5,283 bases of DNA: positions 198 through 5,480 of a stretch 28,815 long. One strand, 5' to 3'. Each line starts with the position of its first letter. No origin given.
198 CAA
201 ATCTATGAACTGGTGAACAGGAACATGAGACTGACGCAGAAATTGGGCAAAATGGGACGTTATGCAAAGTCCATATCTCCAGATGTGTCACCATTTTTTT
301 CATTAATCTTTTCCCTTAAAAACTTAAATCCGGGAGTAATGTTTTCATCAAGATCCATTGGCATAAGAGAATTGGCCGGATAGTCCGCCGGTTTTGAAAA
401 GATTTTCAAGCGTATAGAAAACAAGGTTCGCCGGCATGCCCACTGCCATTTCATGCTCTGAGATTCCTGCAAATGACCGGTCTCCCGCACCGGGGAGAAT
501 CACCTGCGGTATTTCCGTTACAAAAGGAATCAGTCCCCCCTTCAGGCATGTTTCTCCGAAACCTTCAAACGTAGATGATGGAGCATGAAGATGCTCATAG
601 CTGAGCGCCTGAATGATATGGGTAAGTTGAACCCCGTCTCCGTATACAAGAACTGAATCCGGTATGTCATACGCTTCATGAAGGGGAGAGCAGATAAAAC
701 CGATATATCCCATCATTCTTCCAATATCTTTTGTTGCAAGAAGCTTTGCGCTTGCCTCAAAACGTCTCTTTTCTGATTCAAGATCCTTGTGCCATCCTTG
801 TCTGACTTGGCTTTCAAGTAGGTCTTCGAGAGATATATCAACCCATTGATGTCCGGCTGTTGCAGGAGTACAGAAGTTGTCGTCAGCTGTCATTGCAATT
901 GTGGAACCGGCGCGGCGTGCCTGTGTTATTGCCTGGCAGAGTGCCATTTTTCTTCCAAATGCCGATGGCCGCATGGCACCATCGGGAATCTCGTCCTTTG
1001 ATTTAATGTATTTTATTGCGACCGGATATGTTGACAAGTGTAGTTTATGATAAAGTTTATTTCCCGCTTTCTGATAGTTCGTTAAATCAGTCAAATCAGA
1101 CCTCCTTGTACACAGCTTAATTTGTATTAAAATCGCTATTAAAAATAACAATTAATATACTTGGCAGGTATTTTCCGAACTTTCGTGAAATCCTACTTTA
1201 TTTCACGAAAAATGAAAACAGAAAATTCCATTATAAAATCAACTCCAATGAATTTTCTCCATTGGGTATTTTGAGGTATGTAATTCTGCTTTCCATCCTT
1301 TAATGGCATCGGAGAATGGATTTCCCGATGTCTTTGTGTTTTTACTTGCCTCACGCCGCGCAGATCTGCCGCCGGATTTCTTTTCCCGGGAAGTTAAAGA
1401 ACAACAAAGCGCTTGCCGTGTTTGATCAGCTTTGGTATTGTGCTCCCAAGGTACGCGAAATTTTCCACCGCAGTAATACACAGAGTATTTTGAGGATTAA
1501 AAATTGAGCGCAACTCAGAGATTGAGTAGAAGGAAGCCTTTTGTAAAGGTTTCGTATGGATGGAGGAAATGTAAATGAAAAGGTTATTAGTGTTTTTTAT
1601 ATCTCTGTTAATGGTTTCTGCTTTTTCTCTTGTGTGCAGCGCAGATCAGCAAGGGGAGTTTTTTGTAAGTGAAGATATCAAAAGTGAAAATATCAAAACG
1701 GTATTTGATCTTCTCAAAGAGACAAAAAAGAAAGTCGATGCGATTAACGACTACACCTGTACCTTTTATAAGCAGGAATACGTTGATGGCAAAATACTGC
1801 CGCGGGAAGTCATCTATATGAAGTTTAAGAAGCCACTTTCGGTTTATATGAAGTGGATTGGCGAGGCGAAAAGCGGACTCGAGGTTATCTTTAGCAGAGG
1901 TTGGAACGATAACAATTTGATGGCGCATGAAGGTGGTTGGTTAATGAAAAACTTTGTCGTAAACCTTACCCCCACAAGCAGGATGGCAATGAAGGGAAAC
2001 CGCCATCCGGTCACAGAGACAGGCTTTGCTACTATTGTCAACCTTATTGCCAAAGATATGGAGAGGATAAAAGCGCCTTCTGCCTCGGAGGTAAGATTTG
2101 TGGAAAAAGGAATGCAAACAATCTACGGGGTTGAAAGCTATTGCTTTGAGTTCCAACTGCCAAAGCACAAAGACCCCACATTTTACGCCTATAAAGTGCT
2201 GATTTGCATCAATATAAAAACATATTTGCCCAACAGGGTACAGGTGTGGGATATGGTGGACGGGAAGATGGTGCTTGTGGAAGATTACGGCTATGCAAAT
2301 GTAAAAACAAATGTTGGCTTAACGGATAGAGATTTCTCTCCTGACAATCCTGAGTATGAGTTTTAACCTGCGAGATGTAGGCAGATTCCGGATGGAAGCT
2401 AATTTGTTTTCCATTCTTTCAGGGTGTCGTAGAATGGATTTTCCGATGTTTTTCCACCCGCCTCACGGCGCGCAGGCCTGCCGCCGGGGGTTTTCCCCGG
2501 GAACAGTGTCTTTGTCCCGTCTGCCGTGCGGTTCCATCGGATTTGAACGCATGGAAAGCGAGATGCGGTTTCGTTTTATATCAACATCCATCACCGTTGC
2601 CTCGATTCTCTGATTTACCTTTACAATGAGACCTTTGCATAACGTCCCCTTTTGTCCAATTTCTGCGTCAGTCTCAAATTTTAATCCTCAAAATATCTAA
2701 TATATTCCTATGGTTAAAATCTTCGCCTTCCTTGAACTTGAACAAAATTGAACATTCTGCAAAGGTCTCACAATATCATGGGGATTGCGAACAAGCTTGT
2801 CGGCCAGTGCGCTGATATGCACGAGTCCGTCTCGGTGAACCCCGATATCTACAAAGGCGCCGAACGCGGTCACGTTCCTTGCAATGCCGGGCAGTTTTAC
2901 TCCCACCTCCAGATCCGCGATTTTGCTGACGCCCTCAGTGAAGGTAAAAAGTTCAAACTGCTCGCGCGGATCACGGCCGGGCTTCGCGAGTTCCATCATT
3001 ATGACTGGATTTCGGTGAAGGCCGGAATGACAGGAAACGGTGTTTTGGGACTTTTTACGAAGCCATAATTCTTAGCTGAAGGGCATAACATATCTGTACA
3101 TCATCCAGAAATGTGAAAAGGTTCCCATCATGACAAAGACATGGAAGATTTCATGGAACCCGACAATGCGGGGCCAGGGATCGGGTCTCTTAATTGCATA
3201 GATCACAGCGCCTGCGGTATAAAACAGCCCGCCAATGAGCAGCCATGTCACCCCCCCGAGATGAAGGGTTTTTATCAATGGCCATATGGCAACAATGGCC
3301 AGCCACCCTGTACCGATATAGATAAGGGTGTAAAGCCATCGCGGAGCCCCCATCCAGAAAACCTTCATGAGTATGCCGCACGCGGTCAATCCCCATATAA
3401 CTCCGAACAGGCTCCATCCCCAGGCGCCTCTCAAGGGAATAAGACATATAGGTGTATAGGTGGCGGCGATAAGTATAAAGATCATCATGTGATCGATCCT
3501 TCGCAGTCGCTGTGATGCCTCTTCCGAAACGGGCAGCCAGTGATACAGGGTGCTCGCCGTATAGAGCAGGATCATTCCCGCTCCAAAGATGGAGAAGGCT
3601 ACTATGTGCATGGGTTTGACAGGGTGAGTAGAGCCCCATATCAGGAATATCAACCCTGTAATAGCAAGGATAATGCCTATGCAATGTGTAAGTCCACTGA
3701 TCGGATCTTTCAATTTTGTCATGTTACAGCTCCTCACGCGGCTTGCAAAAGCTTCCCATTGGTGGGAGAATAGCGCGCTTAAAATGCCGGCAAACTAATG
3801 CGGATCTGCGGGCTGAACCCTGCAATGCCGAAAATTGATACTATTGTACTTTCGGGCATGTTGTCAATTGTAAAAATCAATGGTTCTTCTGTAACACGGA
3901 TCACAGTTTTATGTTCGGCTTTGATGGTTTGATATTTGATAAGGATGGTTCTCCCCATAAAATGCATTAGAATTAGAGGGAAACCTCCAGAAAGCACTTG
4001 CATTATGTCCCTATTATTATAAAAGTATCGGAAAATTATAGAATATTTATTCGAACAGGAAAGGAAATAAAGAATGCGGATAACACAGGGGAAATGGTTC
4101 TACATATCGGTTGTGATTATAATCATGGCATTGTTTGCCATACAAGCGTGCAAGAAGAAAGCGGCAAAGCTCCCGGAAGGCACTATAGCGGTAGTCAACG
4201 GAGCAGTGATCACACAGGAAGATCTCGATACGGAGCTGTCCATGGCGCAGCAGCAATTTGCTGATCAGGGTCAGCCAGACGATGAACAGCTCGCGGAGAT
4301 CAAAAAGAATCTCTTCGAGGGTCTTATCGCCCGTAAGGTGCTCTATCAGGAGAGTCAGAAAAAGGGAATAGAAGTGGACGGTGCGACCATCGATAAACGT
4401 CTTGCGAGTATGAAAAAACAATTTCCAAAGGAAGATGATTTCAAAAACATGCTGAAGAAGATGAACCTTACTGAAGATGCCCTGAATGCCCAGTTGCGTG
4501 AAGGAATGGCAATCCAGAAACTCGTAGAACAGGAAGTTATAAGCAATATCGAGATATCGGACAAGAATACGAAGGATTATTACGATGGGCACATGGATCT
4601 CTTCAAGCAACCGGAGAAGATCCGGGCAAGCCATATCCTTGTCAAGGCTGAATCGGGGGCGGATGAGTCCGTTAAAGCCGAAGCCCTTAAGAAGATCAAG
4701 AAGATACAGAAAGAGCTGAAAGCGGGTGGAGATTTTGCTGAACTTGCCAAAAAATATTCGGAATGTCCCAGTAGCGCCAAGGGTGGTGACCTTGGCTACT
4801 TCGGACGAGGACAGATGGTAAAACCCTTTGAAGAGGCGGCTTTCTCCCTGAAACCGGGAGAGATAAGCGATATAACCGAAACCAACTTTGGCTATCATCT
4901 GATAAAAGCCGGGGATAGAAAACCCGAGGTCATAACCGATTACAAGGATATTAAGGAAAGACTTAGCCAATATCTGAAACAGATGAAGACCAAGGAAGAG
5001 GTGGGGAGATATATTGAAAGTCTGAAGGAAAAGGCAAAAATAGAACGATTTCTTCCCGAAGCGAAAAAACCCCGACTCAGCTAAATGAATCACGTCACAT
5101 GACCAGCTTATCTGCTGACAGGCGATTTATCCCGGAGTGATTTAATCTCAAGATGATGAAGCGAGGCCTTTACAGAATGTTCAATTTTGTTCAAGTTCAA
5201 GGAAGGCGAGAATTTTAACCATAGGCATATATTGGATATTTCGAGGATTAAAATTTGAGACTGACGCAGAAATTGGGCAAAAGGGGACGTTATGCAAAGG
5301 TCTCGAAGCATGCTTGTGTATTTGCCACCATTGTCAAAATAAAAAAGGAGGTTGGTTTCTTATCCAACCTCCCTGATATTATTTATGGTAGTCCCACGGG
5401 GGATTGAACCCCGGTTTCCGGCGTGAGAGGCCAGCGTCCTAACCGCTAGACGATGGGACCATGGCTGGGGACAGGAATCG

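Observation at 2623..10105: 142-bp MITE family: three full copies, each with its own 5-bp target-site duplication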

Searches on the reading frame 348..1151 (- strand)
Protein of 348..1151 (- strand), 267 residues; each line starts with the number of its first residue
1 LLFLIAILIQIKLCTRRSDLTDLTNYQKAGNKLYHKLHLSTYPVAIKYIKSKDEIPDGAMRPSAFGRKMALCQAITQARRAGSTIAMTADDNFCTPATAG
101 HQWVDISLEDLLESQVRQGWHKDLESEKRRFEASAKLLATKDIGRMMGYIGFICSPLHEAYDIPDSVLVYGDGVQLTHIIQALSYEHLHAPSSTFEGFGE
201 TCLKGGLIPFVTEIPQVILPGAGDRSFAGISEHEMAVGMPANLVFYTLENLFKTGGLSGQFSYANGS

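Call 12: search_protein_families(library=pfam, proteins=[window:348-1151:-])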
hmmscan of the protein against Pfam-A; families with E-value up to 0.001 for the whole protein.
window:348-1151:- (267 aa): 1 family
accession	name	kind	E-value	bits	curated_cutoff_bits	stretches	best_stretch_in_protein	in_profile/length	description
PF02596.20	DUF169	-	1.6e-38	133.1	27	1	32-244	1-203/209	Uncharacterised ArCR, COG2043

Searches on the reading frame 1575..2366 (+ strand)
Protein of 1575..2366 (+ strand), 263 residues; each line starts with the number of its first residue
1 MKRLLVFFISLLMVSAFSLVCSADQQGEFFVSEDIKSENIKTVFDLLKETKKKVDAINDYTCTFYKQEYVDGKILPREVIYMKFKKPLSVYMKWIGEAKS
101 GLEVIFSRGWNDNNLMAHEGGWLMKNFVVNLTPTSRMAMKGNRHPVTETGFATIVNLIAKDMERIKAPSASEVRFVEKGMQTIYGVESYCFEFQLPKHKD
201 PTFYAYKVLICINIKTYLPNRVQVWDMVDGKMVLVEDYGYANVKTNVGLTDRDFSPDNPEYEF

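Call 12: search_protein_families(library=pfam, proteins=[window:1575-2366:+])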
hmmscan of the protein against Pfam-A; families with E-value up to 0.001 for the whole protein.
window:1575-2366:+ (263 aa): 1 family
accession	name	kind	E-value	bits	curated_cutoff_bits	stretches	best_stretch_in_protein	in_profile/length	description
PF07608.17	DUF1571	-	4.1e-46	157.5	27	1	57-263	1-208/208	Protein of unknown function (DUF1571)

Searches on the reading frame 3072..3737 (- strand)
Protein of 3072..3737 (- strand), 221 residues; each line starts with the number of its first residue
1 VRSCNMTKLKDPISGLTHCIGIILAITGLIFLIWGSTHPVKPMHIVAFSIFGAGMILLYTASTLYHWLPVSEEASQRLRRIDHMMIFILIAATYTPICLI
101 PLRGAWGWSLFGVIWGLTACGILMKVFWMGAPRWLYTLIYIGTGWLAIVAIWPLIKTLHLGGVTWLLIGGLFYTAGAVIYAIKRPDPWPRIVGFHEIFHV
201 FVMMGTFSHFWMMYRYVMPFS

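Call 12: search_protein_families(library=pfam, proteins=[window:3072-3737:-])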
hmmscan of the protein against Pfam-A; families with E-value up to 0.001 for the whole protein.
window:3072-3737:- (221 aa): 1 family
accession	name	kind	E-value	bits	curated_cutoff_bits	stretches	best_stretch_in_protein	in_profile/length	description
PF03006.26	HlyIII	-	3.7e-52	177.6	26.2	1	8-210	3-224/224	Haemolysin-III related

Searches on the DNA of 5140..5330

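Call 89: search_rna_families(source=window, start=5140, end=5330, threshold=evalue, max_evalue=1)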
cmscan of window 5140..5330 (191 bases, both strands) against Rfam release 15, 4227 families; matches with E-value up to 1: 3.
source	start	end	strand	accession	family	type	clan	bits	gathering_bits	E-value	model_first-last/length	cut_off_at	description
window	5160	5307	+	RF04156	MIR2670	Gene; miRNA;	-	21.8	117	0.0082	1-200/200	no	MIR2670 microRNA precursor family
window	5160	5308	+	RF04174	MIR4208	Gene; miRNA;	-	20.7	140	0.44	1-191/191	no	MIR4208 microRNA precursor family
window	5158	5309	+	RF04213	MIR7807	Gene; miRNA;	-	16.2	90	0.77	1-134/134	no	MIR7807 microRNA precursor family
